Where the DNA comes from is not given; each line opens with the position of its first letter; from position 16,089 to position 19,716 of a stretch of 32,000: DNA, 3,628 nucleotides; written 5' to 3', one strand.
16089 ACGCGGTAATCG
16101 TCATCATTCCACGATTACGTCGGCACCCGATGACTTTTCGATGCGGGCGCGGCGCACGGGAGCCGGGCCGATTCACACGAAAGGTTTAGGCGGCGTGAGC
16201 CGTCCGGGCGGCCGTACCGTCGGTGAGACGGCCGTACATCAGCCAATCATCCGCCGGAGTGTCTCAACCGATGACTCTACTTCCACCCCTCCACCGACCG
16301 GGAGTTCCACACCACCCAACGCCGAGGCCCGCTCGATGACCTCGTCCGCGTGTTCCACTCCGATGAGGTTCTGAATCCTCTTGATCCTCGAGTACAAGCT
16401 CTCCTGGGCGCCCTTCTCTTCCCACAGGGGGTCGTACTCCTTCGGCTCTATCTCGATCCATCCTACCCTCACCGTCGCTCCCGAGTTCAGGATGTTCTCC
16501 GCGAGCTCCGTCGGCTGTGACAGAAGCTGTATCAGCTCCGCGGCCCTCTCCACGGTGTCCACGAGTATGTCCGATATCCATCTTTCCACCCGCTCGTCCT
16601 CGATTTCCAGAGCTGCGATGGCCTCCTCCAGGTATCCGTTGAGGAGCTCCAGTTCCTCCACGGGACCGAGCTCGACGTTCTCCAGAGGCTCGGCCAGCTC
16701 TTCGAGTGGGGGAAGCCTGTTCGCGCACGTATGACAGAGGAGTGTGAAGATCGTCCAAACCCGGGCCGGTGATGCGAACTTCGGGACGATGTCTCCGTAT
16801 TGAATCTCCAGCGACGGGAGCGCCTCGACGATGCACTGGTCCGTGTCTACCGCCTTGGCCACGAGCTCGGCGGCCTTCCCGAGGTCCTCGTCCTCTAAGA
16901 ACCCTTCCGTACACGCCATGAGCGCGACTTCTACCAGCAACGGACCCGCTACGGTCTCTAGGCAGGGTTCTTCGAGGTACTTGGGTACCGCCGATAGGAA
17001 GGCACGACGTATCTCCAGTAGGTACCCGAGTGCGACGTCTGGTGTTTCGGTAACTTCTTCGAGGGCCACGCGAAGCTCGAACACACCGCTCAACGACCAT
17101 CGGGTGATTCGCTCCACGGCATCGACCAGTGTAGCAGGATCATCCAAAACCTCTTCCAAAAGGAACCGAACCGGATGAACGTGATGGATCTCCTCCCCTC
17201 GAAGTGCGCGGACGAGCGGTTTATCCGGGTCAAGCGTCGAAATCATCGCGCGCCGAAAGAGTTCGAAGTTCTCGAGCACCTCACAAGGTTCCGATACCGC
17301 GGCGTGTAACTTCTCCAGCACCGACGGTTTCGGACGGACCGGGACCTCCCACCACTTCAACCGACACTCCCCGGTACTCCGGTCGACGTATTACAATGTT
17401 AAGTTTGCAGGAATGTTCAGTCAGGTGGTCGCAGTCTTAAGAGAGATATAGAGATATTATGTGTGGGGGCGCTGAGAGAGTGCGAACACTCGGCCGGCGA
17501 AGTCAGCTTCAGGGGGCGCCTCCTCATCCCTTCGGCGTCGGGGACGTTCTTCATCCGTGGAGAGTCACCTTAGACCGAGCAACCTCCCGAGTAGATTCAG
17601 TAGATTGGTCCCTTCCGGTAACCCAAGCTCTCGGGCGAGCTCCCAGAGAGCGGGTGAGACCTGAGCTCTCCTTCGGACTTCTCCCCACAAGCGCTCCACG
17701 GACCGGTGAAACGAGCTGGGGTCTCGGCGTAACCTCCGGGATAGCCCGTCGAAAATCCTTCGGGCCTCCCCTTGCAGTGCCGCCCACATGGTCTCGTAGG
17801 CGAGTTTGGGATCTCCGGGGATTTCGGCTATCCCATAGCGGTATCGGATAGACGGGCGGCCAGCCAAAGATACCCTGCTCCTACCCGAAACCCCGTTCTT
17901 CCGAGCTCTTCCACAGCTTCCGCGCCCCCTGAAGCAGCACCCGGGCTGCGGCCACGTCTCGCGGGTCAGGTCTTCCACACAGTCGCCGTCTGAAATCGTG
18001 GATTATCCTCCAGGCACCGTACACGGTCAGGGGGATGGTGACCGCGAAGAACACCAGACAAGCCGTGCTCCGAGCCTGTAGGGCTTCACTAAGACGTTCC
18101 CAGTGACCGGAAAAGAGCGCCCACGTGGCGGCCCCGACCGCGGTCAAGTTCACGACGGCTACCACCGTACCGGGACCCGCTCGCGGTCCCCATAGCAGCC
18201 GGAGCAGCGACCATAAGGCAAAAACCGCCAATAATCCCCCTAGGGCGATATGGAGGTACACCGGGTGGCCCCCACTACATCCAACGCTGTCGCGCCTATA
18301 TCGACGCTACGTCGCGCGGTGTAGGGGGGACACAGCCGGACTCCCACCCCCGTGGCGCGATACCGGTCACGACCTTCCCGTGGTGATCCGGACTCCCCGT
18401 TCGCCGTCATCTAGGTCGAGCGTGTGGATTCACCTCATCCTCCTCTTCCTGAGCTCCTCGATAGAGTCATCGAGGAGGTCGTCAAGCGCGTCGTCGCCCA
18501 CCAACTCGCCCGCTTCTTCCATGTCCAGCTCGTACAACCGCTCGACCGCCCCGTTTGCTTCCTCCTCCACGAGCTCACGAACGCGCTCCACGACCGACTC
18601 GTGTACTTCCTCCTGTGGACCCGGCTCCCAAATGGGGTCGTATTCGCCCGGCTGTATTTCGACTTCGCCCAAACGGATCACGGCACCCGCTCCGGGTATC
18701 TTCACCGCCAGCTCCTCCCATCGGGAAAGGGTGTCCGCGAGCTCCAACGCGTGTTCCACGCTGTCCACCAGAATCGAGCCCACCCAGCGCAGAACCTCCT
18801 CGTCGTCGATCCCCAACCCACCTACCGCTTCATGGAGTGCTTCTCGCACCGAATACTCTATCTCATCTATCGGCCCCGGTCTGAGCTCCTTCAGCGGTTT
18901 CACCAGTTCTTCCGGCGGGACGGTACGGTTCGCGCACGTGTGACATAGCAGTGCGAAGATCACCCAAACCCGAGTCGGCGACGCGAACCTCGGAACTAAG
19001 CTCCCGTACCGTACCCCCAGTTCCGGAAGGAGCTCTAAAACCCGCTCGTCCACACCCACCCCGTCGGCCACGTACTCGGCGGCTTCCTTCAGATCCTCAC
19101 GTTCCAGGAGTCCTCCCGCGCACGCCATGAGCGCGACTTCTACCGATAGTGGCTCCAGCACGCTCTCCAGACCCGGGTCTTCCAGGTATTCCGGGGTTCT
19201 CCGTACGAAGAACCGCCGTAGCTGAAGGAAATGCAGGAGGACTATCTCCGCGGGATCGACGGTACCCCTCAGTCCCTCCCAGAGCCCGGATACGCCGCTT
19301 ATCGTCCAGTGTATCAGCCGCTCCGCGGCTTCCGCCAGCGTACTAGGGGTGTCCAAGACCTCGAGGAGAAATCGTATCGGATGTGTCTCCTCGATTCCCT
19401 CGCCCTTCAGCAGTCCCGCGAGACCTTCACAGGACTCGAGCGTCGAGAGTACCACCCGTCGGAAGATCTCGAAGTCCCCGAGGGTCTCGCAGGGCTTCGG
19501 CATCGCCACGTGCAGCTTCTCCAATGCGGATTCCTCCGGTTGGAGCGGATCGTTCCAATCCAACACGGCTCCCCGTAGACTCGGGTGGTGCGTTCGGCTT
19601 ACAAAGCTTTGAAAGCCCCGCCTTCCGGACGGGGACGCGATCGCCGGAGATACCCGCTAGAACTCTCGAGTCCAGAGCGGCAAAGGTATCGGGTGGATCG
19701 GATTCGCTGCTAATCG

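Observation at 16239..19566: Tandem divergent paralogs with four conserved cysteines bracketing a small membrane protein and a small helical protein: uncharacterised four-gene module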

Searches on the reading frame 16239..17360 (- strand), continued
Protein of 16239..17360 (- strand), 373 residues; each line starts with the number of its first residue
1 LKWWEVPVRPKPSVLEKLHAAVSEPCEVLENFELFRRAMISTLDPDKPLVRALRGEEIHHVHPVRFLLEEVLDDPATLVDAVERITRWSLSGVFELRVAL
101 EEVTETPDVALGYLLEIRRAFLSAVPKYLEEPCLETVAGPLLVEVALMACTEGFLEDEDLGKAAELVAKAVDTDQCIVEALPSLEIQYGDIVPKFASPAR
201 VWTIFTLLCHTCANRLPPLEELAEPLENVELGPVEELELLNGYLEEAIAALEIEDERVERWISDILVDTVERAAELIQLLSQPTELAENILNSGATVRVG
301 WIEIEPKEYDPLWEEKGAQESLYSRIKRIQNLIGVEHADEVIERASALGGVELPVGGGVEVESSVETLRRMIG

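Call 83: search_protein_families(library=padloc, proteins=[window:16239-17360:-, L004:3-497:+, P0012, P0013, P0027, P0015], max_evalue=0.1)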
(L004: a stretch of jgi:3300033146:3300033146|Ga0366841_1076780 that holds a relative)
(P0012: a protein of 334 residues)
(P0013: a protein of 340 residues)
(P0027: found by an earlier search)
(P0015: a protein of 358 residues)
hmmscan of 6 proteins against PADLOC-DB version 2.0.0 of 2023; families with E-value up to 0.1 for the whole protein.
window:16239-17360:- (373 aa): 0 families

L004:3-497:+ (164 aa): 0 families

P0012 (334 aa): 0 families

P0013 (340 aa): 0 families

P0027 (299 aa): 0 families

P0015 (358 aa): 0 families

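Call 84: search_protein_families(library=phrogs, proteins=[window:16239-17360:-, L004:3-497:+, P0012, P0013, P0027, P0015], max_evalue=0.1)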
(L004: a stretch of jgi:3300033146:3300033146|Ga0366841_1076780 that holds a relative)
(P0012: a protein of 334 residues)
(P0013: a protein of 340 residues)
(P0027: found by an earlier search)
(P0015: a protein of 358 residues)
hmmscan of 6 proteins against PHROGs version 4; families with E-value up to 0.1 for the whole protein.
window:16239-17360:- (373 aa): 0 families

L004:3-497:+ (164 aa): 0 families

P0012 (334 aa): 0 families

P0013 (340 aa): 0 families

P0027 (299 aa): 0 families

P0015 (358 aa): 0 families

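Call 86: find_encoding_contigs(protein=P0035, flank=6000, max_places=4)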
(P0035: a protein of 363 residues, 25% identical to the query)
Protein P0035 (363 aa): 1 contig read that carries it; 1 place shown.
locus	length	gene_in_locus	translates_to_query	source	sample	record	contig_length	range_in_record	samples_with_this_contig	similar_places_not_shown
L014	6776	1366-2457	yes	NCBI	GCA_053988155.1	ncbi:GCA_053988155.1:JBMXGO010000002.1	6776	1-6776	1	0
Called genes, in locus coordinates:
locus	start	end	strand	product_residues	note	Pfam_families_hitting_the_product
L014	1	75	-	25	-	?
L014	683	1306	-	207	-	PF01997:Translin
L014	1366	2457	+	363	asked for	-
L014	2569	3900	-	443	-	PF01029:NusB, PF22458:RsmF-B_ferredox, PF01728:FtsJ (weak), PF01189:Methyltr_RsmB-F, PF13649:Methyltransf_25 (weak)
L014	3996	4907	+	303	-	PF06626:DUF1152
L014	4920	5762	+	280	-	PF02749:QRPTase_N, PF02310:B12-binding (faint), PF01729:QRPTase_C, PF02581:TMP-TENI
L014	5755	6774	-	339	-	?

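Call 87: search_solved_structures(query=A4, max_evalue=10, show_alignments=0)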
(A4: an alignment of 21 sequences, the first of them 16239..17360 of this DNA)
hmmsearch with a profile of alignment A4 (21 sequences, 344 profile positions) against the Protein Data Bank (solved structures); distinct sequences matched with E-value up to 10: 6.
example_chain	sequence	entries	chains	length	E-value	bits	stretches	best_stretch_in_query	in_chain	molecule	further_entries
3mlg_A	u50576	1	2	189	0.0081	18.8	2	133-169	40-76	2X chimera of Helicobacter pylori protein HP0242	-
21gi_A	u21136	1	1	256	0.021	17.4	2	133-169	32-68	A designed protein Three-twist Knot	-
8w6e_A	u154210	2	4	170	0.63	12.6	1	204-268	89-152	HBC599 in complex with wFAP1.1 | wFAP1.1 structure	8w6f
9gzg_A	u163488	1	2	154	0.84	12.2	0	137-176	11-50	Engineered CTPR protein with glutamic acids for conductivity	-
7obi_A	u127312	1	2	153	1.5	11.3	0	132-175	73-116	CTPR-rv4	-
7bqq_A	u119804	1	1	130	2.1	10.9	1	204-268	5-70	Gogy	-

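Call 103: find_related_loci(query=P0013, collection=metagenome_contigs, flank=4000)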
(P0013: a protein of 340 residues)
Query P0013 (340 aa) in metagenome_contigs; peptide patterns used: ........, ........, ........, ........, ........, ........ (x = any residue, [..] = any of these).
123 stretches matched a pattern, but none encodes a relative of the query by tblastn (E <= 1e-3).

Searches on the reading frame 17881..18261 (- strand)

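Call 4: search_protein_families(library=pfam, proteins=[window:17881-18261:-], max_evalue=1)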
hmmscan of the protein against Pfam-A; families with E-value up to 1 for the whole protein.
window:17881-18261:- (126 aa): 0 families

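Call 63: search_protein_families(library=ncbifam, proteins=[window:17881-18261:-], max_evalue=1)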
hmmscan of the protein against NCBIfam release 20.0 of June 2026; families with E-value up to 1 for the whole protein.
window:17881-18261:- (126 aa): 1 family
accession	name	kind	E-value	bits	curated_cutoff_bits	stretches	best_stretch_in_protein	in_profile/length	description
NF009250.0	PRK12604.1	equivalog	0.0084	16.6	100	1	10-71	10-70/84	putative monovalent cation/H+ antiporter subunit F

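Call 83: search_protein_families(library=padloc, proteins=[window:17881-18261:-], max_evalue=0.1)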
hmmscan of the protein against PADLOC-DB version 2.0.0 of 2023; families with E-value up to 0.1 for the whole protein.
window:17881-18261:- (126 aa): 1 family
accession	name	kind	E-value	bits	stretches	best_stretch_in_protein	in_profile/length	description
PDLC03841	LeoBC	-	0.091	9.8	0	8-63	465-516/601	-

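Call 84: search_protein_families(library=phrogs, proteins=[window:17881-18261:-], max_evalue=0.1)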
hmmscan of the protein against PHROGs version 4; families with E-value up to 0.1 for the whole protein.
window:17881-18261:- (126 aa): 0 families

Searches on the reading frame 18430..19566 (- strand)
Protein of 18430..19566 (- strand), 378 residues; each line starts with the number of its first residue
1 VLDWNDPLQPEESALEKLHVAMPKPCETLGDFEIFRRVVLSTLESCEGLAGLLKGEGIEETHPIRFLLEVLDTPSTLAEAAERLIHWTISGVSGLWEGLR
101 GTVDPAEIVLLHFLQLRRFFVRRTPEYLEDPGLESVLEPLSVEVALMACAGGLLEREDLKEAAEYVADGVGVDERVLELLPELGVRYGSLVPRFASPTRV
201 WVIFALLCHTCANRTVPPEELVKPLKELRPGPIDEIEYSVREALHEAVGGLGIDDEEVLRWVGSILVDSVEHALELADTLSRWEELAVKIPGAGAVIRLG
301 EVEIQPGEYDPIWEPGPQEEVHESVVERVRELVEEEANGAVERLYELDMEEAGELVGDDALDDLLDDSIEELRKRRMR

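Call 4: search_protein_families(library=pfam, proteins=[window:18430-19566:-], max_evalue=1)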
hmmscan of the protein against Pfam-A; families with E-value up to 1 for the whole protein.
window:18430-19566:- (378 aa): 1 family
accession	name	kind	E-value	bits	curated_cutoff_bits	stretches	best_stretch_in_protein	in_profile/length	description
PF11491.13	DUF3213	-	0.83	10.3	27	0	214-247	45-78/85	Protein of unknown function (DUF3213)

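Call 18: find_homologous_proteins(query=window:18430-19566:-, max_evalue=0.01)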
Query window:18430-19566:- (378 aa): 6 proteins with E <= 0.01 among 8000 candidates.
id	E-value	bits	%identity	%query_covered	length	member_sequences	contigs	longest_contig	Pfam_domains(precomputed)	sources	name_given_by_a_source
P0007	6.7e-243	824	100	100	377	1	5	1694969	-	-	-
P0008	1.2e-217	741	93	96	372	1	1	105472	-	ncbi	ncbi:hypothetical protein, partial [Methanopyrus kandleri]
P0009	7.4e-208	708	86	100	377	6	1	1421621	-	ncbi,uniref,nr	ncbi:hypothetical protein [Methanopyrus sp. SNP6]|uniref:hypothetical protein n=1 Tax=Methanopyrus s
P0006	4.2e-195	666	82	100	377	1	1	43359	-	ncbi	ncbi:hypothetical protein [Methanopyrus sp.]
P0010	2.8e-176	604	76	99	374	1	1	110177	-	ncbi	ncbi:hypothetical protein [Methanopyrus sp.]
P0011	1.1e-164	566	73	99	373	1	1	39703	-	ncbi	ncbi:hypothetical protein [Methanopyrus sp.]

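Call 57: find_encoding_contigs(protein=P0011, flank=6000, max_places=2)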
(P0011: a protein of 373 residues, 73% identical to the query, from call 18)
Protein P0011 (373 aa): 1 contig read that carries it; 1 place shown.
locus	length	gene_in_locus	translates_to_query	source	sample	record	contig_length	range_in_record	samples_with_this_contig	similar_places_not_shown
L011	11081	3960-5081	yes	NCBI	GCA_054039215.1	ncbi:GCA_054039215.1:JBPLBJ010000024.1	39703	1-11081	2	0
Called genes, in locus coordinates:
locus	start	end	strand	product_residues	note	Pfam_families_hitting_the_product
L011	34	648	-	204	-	PF07913:DUF1678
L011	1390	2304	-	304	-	PF01171:ATP_bind_3, PF03054:tRNA_Me_trans, PF16503:zn-ribbon_14 (weak)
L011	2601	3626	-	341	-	PF03537:Glyco_hydro_114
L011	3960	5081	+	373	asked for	-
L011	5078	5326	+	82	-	-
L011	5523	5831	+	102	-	-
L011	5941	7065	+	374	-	-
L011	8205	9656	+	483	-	PF05378:Hydant_A_N (weak), PF01968:Hydantoinase_A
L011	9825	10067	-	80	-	-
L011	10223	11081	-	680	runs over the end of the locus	PF05378:Hydant_A_N, PF01968:Hydantoinase_A, PF19278:Hydant_A_C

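Call 63: search_protein_families(library=ncbifam, proteins=[window:18430-19566:-, P0027], max_evalue=1)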
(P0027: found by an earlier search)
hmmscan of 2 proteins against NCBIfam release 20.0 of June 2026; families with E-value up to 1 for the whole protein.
window:18430-19566:- (378 aa): 0 families

P0027 (299 aa): 1 family
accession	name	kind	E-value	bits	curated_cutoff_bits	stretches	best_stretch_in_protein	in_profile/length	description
NF006035.0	PRK08177.1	equivalog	0.16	11.4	251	1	139-208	13-78/228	SDR family oxidoreductase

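Call 83: search_protein_families(library=padloc, proteins=[window:18430-19566:-, P0027], max_evalue=0.1)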
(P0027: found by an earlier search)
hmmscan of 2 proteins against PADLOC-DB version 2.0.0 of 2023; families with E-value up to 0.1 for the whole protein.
window:18430-19566:- (378 aa): 0 families

P0027 (299 aa): 0 families

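Call 84: search_protein_families(library=phrogs, proteins=[window:18430-19566:-, P0027], max_evalue=0.1)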
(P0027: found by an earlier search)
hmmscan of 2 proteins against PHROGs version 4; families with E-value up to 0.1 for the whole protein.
window:18430-19566:- (378 aa): 0 families

P0027 (299 aa): 0 families

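Call 96: find_encoding_contigs(protein=P0008, flank=6000, max_places=2)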
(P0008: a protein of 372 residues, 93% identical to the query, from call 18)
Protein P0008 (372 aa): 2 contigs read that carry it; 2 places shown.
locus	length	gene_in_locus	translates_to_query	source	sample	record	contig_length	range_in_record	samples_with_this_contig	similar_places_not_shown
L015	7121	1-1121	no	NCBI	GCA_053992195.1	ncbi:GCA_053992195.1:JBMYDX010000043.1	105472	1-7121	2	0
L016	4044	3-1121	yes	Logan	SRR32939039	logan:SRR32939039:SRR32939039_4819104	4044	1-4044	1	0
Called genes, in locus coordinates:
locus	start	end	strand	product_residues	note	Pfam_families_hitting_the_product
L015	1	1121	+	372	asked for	?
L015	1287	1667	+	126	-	-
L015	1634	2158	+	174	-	-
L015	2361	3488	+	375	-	-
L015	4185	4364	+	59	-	-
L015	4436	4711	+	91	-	-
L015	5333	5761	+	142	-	-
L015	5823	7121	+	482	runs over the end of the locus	PF05378:Hydant_A_N (weak), PF01968:Hydantoinase_A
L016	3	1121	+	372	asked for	?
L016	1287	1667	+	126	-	-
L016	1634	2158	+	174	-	-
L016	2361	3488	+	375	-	-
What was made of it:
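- Both small ORFs are intact in one close relative, L015 (call 96).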
